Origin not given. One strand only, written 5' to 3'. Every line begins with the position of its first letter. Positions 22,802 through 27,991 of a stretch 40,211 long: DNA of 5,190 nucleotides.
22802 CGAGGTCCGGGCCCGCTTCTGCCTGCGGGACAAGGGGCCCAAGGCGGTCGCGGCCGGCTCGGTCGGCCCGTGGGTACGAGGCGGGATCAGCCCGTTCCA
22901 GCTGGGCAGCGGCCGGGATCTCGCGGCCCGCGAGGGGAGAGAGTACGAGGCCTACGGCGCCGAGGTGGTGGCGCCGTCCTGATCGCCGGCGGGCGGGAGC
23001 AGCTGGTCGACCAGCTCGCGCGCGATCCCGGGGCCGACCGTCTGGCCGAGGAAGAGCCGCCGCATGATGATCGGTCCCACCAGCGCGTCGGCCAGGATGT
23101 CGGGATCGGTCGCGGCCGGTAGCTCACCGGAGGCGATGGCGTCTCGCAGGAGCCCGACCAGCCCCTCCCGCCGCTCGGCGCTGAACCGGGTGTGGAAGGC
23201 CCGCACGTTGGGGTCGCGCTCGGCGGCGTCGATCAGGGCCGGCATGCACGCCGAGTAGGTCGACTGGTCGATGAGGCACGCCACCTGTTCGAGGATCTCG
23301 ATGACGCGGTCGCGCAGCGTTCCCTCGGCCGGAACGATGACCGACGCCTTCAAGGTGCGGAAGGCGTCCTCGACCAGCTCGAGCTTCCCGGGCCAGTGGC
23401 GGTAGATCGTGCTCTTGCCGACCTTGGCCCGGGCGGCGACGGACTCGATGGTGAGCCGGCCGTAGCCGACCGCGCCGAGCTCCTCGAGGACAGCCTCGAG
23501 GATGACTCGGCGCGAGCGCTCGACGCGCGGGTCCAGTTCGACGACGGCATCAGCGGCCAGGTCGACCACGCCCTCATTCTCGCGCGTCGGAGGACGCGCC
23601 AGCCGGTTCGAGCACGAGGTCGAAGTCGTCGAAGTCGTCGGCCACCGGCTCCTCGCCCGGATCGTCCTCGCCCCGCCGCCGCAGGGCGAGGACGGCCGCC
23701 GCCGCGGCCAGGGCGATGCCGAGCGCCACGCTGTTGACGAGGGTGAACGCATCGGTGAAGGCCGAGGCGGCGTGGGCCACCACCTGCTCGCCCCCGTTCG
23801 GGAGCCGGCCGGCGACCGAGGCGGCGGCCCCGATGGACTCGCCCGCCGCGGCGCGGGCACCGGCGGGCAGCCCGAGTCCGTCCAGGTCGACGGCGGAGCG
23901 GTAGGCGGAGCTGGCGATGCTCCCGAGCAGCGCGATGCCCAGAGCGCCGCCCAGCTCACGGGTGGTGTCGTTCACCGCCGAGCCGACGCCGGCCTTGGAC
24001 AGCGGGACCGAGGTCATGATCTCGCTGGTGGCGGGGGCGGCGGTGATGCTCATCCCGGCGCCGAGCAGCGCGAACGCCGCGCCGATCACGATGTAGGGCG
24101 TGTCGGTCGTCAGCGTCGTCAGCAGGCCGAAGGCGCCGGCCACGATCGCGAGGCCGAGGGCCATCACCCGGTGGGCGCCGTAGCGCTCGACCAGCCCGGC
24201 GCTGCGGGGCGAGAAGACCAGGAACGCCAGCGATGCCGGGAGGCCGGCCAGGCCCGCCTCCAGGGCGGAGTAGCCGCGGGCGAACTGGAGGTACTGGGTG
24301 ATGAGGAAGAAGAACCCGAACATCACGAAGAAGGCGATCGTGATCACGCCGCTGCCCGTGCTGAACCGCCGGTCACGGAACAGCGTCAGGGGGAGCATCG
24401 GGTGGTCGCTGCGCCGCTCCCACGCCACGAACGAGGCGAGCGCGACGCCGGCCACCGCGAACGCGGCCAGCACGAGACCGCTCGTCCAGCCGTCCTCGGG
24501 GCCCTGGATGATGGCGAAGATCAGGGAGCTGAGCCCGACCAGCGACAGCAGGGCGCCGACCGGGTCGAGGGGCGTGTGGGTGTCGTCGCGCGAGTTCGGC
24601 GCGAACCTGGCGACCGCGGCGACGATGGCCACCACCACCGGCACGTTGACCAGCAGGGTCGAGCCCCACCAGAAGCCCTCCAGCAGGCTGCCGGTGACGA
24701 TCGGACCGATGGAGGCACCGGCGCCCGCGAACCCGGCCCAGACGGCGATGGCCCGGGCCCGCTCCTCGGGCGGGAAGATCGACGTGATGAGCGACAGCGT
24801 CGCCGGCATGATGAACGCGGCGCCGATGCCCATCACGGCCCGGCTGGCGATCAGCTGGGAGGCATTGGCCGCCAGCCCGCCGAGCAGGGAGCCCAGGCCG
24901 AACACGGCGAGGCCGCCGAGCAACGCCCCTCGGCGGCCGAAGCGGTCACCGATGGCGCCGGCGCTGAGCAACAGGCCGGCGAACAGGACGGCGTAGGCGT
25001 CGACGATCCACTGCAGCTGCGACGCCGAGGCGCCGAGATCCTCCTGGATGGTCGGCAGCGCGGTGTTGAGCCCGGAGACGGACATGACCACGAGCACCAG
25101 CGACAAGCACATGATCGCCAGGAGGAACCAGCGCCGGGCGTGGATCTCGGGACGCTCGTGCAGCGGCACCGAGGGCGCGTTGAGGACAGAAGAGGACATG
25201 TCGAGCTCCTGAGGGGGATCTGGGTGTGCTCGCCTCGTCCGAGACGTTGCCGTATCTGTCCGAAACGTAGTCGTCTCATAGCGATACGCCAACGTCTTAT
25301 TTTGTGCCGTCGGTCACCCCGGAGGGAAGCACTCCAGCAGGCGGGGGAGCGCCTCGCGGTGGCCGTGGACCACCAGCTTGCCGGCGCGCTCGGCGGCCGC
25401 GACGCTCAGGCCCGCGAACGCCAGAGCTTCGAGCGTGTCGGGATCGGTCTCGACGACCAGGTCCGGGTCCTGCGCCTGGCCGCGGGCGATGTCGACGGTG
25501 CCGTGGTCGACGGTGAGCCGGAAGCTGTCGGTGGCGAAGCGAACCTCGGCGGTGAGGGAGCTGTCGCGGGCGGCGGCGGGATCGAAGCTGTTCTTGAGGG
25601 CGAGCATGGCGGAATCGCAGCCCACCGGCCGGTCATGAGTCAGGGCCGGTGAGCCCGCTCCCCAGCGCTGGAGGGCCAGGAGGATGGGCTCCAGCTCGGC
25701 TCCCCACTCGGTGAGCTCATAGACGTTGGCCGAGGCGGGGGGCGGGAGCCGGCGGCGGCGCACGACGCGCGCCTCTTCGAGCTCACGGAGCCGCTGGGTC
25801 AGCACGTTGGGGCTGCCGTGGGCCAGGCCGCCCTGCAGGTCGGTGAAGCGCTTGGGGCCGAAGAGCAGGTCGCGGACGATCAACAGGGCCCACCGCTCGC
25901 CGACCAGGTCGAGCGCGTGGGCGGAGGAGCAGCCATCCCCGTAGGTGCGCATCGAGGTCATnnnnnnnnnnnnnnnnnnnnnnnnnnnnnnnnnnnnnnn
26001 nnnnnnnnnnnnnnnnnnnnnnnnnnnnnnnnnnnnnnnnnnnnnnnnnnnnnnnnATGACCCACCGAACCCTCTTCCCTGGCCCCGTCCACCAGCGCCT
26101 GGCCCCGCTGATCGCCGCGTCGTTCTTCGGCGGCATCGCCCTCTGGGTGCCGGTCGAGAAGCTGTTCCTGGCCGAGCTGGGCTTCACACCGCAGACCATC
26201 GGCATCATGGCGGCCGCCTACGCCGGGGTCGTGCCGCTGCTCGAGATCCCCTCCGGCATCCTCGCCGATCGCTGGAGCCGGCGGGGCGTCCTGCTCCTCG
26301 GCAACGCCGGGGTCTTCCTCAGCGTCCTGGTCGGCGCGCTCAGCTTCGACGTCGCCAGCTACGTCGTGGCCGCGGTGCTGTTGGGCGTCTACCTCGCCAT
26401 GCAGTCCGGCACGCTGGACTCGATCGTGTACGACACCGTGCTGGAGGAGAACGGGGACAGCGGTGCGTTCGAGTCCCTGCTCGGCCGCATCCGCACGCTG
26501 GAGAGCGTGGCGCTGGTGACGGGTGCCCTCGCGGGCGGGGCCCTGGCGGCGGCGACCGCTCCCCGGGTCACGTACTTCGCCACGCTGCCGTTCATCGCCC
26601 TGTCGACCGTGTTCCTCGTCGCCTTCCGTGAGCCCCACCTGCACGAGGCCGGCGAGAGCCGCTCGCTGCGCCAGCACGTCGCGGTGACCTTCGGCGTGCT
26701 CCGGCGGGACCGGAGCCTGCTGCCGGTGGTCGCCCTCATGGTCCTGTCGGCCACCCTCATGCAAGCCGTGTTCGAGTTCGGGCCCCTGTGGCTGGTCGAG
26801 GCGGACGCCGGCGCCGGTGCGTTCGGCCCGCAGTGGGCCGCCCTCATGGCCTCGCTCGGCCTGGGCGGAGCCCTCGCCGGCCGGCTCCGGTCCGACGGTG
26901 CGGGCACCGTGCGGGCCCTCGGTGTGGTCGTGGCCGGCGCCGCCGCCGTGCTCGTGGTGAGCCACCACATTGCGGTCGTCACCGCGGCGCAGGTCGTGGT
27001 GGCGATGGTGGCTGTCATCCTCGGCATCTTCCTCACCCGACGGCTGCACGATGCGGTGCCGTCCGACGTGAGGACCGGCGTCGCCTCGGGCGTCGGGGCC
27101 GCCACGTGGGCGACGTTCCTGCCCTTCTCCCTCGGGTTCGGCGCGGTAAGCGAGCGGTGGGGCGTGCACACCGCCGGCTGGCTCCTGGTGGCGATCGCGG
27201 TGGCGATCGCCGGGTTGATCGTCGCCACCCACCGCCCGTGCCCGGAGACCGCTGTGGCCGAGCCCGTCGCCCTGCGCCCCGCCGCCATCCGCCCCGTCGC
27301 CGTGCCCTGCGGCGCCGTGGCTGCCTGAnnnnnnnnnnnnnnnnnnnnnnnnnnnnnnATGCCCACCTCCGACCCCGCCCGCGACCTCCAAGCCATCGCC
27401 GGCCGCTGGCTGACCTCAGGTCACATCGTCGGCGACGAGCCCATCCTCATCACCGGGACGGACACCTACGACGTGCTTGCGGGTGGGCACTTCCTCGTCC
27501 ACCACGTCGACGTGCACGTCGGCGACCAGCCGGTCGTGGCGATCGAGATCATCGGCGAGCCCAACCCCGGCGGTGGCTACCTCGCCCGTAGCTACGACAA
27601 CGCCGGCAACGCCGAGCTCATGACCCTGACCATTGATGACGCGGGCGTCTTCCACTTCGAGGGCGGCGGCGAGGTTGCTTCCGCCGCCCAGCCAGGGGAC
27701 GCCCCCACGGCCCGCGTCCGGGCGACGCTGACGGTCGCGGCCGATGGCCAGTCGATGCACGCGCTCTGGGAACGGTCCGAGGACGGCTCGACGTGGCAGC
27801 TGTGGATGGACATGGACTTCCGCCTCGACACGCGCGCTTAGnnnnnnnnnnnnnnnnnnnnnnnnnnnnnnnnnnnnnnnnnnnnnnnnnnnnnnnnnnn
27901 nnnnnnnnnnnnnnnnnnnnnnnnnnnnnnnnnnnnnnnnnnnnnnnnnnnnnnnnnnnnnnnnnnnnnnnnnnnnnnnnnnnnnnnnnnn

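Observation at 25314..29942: PhnY*/PhnZ-type oxidative C-P cleavage pair in an atypical five-gene module with an HxlR-SCP2 regulator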

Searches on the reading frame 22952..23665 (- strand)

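Call 61: search_protein_families(library=pfam, proteins=[window:22952-23665:-], max_evalue=0.0001)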
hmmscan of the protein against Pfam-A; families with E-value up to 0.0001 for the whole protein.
window:22952-23665:- (237 aa): 3 families
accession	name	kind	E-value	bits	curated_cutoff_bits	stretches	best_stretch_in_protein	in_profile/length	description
PF16859.10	TetR_C_11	-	9.5e-23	81.2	32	1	111-221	1-112/113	Tetracyclin repressor-like, C-terminal domain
PF00440.29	TetR_N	-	4.2e-12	46.1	24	1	55-100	1-46/47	Bacterial regulatory proteins, tetR family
PF13977.11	TetR_C_6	-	1.7e-05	25.4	27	1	118-196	2-80/115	BetI-type transcriptional repressor, C-terminal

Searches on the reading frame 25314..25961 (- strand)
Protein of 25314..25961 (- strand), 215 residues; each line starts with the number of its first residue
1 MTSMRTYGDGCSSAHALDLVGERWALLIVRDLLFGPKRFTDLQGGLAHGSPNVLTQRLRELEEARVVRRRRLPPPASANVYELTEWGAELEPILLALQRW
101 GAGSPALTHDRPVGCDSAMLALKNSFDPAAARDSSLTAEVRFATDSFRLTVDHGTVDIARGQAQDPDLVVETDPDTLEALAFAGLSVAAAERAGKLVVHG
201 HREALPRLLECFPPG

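Call 3: search_protein_families(library=pfam, proteins=[window:25314-25961:-], max_evalue=0.01)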
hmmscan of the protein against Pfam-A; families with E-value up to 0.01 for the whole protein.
window:25314-25961:- (215 aa): 5 families
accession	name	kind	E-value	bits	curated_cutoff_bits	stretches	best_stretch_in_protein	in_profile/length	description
PF01638.23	HxlR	-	1.2e-20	73.6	20.8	1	19-102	1-84/91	HxlR-like helix-turn-helix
PF14864.11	Alkyl_sulf_C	-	6.9e-07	30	27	1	127-212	25-113/125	Alkyl sulfatase C-terminal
PF13530.11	SCP2_2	-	0.0019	19.2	23.2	1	143-213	30-98/105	Sterol carrier protein domain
PF02036.22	SCP2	-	0.002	18.9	21.3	1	145-202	33-90/101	SCP-2 sterol transfer family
PF17844.6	SCP_3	-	0.0053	17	38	1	161-209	43-91/93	Bacterial SCP ortholog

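Call 4: search_protein_families(library=ncbifam, proteins=[window:25314-25961:-], max_evalue=0.01)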
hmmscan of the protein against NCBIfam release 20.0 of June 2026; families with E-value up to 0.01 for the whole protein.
window:25314-25961:- (215 aa): 2 families
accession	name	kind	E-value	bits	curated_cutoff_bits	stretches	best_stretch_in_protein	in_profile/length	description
NF047364.1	redox_TF_RrpB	exception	4.5e-18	65.4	175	1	10-102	4-101/105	MarR family transcription factor RrpB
NF047367.1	redox_TF_RrpA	exception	9.2e-06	25.9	185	1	11-102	6-98/101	MarR family transcription factor RrpA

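Call 77: find_homologous_proteins(query=window:25314-25958:-)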
Query window:25314-25958:- (214 aa): 7987 proteins with E <= 0.001 among 8000 candidates; the best 120 are listed.
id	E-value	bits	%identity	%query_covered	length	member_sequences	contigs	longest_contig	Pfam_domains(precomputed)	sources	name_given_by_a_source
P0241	1.9e-136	470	100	100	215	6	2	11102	PF01638.24,PF14864.12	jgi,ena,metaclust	metaclust:\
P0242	8.7e-122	422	90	99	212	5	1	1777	PF01638.24,PF14864.12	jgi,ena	-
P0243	6.7e-119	413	88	99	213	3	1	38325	PF01638.24,PF14864.12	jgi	jgi:DNA-binding HxlR family transcriptional regulator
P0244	2.3e-118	411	88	100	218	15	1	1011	PF01638.24,PF14864.12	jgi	-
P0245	3.9e-118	410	90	99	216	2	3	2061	PF01638.24,PF14864.12,PF02036.23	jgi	jgi:DNA-binding HxlR family transcriptional regulator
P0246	7.1e-118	410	88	100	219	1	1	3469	PF01638.24,PF14864.12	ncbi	-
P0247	1.2e-117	409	90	98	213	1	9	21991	PF01638.24,PF14864.12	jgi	jgi:DNA-binding HxlR family transcriptional regulator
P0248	2.2e-117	408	88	99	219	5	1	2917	PF01638.24,PF14864.12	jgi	jgi:DNA-binding HxlR family transcriptional regulator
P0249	5.3e-110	384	84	99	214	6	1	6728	PF01638.24,PF14864.12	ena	-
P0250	8.4e-110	383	83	100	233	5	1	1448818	PF01638.24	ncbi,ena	-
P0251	3.9e-109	381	83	99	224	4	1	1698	PF01638.24,PF14864.12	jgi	jgi:DNA-binding HxlR family transcriptional regulator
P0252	2.1e-107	375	82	98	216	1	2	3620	PF01638.24,PF14864.12,PF13530.12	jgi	jgi:DNA-binding HxlR family transcriptional regulator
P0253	2.0e-105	369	80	99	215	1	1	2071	PF01638.24,PF14864.12,PF13530.12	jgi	jgi:DNA-binding HxlR family transcriptional regulator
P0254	1.4e-103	363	80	99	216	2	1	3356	PF01638.24,PF14864.12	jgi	jgi:DNA-binding HxlR family transcriptional regulator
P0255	2.9e-103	362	78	99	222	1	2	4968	PF01638.24,PF14864.12,PF13530.12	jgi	jgi:DNA-binding HxlR family transcriptional regulator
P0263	1.8e-100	353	78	98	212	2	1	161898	PF01638.24,PF14864.12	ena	-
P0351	5.1e-87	309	68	99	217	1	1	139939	PF01638.24,PF14864.12,PF13530.12,PF02036.23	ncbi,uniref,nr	ncbi:winged helix-turn-helix transcriptional regulator [Nocardioides speluncae]|uniref:winged helix-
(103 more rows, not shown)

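Call 78: find_encoding_contigs(protein=P0263, flank=4000, max_places=2)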
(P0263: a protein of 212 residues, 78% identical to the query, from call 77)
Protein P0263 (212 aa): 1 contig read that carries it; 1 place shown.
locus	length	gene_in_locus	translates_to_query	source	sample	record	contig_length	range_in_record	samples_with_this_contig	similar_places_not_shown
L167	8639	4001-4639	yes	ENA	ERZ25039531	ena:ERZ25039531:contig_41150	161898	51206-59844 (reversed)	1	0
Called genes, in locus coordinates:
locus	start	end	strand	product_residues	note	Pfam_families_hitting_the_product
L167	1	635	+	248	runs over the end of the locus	PF00005:ABC_tran, PF02463:SMC_N (weak), PF13304:AAA_21 (faint)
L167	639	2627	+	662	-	PF02687:FtsX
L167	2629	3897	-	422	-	PF07690:MFS_1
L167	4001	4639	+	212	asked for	PF01638:HxlR, PF14864:Alkyl_sulf_C (weak)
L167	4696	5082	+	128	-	-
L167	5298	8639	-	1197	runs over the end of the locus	PF04563:RNA_pol_Rpb2_1, PF04561:RNA_pol_Rpb2_2, PF04565:RNA_pol_Rpb2_3, PF10385:RNA_pol_Rpb2_45, PF00562:RNA_pol_Rpb2_6, PF04560:RNA_pol_Rpb2_7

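Call 79: find_encoding_contigs(protein=P0351, flank=4000, max_places=2)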
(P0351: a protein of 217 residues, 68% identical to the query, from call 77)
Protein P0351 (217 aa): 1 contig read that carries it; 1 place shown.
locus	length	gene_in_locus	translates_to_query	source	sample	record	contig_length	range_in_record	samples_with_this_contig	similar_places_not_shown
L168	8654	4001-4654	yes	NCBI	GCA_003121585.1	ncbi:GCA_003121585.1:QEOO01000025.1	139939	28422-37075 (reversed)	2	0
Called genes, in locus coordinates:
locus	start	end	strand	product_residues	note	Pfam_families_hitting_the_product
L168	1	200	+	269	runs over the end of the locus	PF00089:Trypsin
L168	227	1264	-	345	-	PF00520:Ion_trans (weak), PF07885:Ion_trans_2, PF02254:TrkA_N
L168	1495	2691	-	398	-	PF07221:GlcNAc_2-epim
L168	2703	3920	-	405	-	PF07690:MFS_1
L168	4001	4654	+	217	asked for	PF01638:HxlR, PF14864:Alkyl_sulf_C, PF13530:SCP2_2 (faint), PF02036:SCP2 (weak)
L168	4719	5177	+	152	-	PF10604:Polyketide_cyc2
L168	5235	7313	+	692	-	PF05977:MFS_3 (faint), PF13347:MFS_2 (faint), PF07690:MFS_1 (weak), PF02223:Thymidylate_kin, PF13521:AAA_28 (weak)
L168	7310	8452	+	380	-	PF13177:DNA_pol3_delta2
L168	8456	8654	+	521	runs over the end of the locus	PF00561:Abhydrolase_1, PF08386:Abhydrolase_4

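Call 80: find_encoding_contigs(protein=P0243, flank=6000, max_places=2)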
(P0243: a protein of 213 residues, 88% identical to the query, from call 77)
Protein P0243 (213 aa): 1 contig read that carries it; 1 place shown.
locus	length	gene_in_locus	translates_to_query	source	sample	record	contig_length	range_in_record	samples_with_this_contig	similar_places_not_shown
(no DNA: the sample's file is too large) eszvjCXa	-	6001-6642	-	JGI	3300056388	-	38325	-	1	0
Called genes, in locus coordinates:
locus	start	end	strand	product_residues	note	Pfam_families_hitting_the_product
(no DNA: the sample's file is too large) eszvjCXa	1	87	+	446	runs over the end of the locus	-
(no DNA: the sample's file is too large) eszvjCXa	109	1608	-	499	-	PF01565:FAD_binding_4, PF09265:Cytokin-bind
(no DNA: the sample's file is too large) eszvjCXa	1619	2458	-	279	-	PF04672:Methyltransf_19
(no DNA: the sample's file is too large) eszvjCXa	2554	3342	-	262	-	PF03372:Exo_endo_phos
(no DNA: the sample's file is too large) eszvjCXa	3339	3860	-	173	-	-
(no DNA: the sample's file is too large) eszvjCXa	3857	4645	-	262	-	PF05721:PhyH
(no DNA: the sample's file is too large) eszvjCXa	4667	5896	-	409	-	PF07690:MFS_1, PF12832:MFS_1_like (weak)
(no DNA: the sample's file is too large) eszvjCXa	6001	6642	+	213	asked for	PF01638:HxlR, PF14864:Alkyl_sulf_C (weak)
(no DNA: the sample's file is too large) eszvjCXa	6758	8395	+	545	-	PF00083:Sugar_tr (weak), PF07690:MFS_1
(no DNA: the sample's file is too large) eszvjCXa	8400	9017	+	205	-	PF00440:TetR_N, PF16859:TetR_C_11, PF13977:TetR_C_6 (weak)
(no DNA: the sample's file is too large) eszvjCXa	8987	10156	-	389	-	-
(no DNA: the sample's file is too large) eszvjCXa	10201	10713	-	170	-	PF07883:Cupin_2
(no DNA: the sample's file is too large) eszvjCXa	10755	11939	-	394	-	PF00108:Thiolase_N, PF02803:Thiolase_C, PF22691:Thiolase_C_1 (faint)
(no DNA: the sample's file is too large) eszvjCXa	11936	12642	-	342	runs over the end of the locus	PF02653:BPD_transp_2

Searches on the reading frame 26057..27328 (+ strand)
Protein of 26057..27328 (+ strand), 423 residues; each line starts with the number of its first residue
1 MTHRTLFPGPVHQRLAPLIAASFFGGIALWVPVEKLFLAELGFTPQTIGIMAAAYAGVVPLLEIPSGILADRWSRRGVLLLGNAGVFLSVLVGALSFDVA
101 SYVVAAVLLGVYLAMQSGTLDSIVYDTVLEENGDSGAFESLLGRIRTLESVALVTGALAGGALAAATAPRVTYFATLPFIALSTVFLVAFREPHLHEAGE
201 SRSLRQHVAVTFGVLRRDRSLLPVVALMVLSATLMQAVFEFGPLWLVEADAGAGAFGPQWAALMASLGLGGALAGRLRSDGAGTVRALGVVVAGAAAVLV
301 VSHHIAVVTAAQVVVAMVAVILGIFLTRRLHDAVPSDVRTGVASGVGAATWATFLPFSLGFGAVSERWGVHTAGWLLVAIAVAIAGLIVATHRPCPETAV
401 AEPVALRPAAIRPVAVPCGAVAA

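Call 3: search_protein_families(library=pfam, proteins=[window:26057-27328:+], max_evalue=0.01)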
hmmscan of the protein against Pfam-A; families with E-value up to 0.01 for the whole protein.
window:26057-27328:+ (423 aa): 2 families
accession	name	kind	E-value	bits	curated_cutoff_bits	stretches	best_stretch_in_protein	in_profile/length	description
PF07690.21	MFS_1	-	4.3e-20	72.4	33.4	1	19-324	5-306/347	Major Facilitator Superfamily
PF12832.13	MFS_1_like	-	0.002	17.7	25.2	1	23-261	11-254/373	MFS_1 like family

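Call 4: search_protein_families(library=ncbifam, proteins=[window:26057-27328:+], max_evalue=0.01)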
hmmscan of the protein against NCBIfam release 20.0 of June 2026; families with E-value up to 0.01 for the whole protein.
window:26057-27328:+ (423 aa): 3 families
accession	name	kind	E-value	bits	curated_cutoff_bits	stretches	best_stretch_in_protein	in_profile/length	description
TIGR00880.1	2_A_01_02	superfamily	7.5e-08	32.6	131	1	49-189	1-136/141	multidrug resistance protein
NF040872.1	MFS_HP1165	exception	3.9e-07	29.5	700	1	42-192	34-181/385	HP1165 family MFS efflux transporter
NF045486.1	tet_MFS_30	exception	0.00041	19.7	730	1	47-271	42-257/392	tetracycline efflux MFS transporter Tet(30)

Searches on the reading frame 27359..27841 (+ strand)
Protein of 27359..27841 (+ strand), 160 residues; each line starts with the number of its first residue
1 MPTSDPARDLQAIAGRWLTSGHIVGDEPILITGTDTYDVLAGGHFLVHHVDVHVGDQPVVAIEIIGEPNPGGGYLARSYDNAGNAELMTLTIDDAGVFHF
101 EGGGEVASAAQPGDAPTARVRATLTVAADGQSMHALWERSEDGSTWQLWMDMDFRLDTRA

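Call 3: search_protein_families(library=pfam, proteins=[window:27359-27841:+], max_evalue=0.01)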
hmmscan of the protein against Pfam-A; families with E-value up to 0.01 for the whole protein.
window:27359-27841:+ (160 aa): 1 family
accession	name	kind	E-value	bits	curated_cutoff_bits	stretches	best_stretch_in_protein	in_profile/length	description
PF07617.17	DUF1579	-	6.3e-05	23.4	25.2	1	9-155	8-154/155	Protein of unknown function (DUF1579)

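Call 4: search_protein_families(library=ncbifam, proteins=[window:27359-27841:+], max_evalue=0.01)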
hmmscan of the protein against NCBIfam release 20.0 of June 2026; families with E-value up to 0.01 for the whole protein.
window:27359-27841:+ (160 aa): 0 families
